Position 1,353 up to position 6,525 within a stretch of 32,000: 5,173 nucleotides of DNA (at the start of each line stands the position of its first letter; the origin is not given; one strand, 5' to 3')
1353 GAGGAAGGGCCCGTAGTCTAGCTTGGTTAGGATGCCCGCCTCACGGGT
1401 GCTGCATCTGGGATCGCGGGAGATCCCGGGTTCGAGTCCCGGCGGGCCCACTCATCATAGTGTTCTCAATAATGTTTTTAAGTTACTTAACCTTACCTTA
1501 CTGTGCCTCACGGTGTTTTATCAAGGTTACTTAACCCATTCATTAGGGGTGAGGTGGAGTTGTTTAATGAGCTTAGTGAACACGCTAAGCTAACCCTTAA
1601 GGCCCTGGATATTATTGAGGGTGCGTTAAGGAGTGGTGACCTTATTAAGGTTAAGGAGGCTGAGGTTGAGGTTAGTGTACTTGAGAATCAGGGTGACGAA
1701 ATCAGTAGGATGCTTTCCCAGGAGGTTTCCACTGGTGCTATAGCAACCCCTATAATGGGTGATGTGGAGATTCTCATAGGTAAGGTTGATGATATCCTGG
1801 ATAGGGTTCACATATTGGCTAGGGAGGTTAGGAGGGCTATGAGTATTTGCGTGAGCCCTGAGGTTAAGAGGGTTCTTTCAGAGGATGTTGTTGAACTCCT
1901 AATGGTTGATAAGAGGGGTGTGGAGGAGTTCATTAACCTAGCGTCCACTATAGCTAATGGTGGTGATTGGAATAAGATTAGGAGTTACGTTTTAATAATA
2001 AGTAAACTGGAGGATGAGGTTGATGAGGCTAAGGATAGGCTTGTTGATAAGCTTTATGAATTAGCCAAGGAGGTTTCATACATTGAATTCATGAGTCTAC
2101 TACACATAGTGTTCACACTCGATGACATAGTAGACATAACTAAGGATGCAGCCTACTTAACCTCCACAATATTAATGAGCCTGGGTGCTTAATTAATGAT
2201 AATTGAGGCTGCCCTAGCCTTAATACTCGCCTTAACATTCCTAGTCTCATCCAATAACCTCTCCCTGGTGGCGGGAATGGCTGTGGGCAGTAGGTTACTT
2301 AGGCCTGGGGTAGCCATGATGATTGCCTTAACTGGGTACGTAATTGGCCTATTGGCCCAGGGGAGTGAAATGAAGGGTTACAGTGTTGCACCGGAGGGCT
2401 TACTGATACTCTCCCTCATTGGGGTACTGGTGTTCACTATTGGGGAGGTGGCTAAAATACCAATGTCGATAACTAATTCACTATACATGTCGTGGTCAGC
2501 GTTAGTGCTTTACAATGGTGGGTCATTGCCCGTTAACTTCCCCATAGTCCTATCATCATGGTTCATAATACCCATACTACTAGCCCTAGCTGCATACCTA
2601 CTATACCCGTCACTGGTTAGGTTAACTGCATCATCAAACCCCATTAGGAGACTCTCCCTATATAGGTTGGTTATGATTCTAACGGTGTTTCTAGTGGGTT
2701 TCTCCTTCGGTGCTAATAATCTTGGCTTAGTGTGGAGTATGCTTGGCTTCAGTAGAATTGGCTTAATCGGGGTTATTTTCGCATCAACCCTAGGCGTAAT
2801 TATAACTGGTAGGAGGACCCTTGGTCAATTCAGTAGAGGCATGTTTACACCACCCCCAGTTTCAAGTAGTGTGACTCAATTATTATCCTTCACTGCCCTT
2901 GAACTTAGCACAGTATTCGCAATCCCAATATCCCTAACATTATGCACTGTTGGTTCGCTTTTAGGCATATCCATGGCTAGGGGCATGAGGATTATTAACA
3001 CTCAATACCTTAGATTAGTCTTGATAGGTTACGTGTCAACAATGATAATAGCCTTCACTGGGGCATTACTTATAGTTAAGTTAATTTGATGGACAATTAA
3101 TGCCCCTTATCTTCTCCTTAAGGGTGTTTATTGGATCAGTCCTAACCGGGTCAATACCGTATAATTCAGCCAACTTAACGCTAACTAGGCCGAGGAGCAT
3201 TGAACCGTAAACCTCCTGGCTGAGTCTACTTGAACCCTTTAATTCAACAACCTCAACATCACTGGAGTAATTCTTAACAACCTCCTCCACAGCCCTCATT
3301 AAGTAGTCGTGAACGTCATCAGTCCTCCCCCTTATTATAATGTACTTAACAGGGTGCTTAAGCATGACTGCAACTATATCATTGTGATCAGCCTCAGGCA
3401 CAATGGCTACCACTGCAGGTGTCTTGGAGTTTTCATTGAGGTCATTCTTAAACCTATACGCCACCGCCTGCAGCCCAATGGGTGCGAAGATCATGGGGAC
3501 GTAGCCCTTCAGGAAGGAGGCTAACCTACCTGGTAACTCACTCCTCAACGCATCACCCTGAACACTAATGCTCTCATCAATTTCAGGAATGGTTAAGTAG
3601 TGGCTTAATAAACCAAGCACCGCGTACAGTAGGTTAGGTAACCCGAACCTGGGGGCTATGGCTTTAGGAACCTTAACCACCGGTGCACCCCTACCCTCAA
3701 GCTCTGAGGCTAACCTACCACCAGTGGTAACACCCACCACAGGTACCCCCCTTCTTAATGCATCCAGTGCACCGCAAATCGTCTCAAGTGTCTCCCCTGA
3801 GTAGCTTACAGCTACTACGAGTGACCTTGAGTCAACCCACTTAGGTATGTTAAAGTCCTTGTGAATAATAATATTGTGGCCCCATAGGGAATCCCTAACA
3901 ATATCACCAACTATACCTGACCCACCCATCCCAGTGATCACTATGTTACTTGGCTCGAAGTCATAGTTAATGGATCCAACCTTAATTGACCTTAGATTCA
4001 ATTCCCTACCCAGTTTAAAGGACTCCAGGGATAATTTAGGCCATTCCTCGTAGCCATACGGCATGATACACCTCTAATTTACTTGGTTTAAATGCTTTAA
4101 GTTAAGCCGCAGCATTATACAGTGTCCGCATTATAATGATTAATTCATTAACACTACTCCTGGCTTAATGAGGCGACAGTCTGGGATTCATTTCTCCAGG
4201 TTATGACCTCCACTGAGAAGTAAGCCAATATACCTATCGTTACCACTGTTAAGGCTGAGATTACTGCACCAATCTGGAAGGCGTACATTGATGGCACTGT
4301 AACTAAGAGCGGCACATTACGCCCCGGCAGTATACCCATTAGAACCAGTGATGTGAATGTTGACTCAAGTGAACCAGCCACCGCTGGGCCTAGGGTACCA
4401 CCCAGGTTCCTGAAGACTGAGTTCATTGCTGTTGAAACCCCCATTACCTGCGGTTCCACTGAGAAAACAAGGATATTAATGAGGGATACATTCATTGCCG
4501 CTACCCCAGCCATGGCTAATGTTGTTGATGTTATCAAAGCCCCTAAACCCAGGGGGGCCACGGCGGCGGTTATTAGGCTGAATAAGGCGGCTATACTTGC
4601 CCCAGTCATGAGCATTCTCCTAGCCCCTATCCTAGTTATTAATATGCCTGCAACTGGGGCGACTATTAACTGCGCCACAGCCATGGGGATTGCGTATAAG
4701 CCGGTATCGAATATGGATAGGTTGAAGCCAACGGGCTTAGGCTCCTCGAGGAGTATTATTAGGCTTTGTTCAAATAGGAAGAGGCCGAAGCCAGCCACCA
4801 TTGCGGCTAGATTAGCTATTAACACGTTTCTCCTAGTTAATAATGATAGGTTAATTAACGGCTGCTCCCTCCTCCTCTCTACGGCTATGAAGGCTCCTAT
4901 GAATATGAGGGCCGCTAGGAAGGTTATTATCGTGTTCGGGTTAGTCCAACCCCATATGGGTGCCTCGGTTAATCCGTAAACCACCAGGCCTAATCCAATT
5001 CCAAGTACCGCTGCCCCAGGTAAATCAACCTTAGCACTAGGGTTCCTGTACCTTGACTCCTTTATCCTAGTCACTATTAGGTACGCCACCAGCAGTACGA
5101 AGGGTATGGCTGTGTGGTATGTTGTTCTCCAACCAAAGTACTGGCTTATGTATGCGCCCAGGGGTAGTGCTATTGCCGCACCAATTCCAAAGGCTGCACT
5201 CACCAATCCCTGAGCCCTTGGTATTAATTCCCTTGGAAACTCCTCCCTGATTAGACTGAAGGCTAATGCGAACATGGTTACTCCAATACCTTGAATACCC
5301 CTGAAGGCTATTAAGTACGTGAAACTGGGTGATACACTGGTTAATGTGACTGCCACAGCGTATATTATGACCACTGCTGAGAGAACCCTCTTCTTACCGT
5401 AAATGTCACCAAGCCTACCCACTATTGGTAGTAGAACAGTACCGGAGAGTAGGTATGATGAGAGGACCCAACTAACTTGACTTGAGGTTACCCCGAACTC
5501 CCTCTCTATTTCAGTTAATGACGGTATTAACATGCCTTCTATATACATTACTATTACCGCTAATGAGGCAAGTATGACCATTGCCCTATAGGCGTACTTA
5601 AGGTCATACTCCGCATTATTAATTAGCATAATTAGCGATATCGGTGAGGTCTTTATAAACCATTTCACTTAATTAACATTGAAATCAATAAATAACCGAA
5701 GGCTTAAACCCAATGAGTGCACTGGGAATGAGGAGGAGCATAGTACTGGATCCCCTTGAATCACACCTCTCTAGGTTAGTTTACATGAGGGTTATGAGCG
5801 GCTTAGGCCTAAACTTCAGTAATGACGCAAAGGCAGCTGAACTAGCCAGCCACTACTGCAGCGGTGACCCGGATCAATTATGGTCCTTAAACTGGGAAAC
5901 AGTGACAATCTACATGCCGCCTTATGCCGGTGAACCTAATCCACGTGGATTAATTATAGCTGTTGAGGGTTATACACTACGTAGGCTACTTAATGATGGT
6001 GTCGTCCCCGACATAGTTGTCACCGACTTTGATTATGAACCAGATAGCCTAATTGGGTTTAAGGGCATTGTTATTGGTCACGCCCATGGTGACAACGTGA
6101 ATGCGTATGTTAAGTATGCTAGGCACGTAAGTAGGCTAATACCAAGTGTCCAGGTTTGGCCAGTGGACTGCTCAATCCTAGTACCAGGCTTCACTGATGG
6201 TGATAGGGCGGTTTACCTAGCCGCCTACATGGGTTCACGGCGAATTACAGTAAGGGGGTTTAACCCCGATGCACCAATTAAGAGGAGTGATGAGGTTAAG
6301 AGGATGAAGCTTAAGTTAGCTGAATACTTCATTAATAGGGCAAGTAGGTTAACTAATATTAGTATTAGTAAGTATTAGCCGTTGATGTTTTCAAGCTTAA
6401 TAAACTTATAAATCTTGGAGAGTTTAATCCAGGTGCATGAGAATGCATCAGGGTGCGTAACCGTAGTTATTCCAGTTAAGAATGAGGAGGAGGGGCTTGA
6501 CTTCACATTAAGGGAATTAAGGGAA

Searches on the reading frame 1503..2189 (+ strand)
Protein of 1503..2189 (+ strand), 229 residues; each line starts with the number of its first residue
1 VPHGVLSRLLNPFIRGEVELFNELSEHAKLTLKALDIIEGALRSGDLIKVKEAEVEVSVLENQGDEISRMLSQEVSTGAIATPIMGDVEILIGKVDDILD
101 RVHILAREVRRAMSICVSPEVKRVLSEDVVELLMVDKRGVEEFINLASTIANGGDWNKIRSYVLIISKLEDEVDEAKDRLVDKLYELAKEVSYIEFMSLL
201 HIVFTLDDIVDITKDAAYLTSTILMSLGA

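Call 59: search_protein_families(library=pfam, proteins=[window:1503-2189:+], max_evalue=0.00001)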
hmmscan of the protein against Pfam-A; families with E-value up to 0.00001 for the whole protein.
window:1503-2189:+ (229 aa): 1 family
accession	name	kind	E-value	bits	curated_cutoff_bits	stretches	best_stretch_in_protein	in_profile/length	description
PF01865.21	PhoU_div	-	1.7e-16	60.7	24.4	1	19-225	12-213/214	Protein of unknown function DUF47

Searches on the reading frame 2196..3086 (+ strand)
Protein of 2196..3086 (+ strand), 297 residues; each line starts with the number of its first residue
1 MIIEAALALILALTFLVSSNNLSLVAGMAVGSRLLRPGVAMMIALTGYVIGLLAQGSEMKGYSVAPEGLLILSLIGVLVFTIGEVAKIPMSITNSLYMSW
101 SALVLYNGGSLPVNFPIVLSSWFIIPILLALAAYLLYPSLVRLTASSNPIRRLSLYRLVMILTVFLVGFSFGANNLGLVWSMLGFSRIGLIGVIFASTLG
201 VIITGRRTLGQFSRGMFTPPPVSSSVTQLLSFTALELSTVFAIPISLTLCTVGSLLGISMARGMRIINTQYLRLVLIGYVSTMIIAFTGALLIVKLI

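Call 59: search_protein_families(library=pfam, proteins=[window:2196-3086:+], max_evalue=0.00001)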
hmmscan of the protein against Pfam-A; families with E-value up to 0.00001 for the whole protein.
window:2196-3086:+ (297 aa): 1 family
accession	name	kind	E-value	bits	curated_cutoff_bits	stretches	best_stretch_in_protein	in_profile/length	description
PF01384.25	PHO4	-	2.3e-14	53.6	33.7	1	21-288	5-348/350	Phosphate transporter family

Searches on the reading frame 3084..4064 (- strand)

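Call 59: search_protein_families(library=pfam, proteins=[window:3084-4064:-], max_evalue=0.00001)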
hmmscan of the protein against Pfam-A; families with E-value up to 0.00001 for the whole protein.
window:3084-4064:- (327 aa): 2 families
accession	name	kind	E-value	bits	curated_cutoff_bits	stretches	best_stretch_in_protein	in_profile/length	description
PF10432.14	bact-PGI_C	-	1.9e-40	138.7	24.5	1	180-319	7-151/151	Bacterial phospho-glucose isomerase C-terminal SIS domain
PF01380.27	SIS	-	7.4e-06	26.2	25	0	77-113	51-87/131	SIS domain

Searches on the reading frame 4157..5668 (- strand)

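Call 59: search_protein_families(library=pfam, proteins=[window:4157-5668:-], max_evalue=0.00001)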
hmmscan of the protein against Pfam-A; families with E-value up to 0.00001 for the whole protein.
window:4157-5668:- (504 aa): 3 families
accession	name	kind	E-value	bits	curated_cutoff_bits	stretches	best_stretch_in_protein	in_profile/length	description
PF07690.21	MFS_1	-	1.5e-49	169.2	33.4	2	34-428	2-347/347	Major Facilitator Superfamily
PF00083.30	Sugar_tr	-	9.8e-08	31.7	22.3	1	61-199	44-189/452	Sugar (and other) transporter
PF03137.26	OATP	-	8.5e-06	24.8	25.8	1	30-118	3-90/545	Organic Anion Transporter Polypeptide (OATP) family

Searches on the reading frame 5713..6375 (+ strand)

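Call 59: search_protein_families(library=pfam, proteins=[window:5713-6375:+], max_evalue=0.00001)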
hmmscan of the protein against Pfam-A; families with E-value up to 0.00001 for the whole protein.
window:5713-6375:+ (221 aa): 1 family
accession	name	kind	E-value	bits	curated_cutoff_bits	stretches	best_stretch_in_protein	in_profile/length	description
PF01973.23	MptE-like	-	1.1e-09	38.8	34.6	1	79-184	51-165/171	6-hydroxymethylpterin diphosphokinase MptE-like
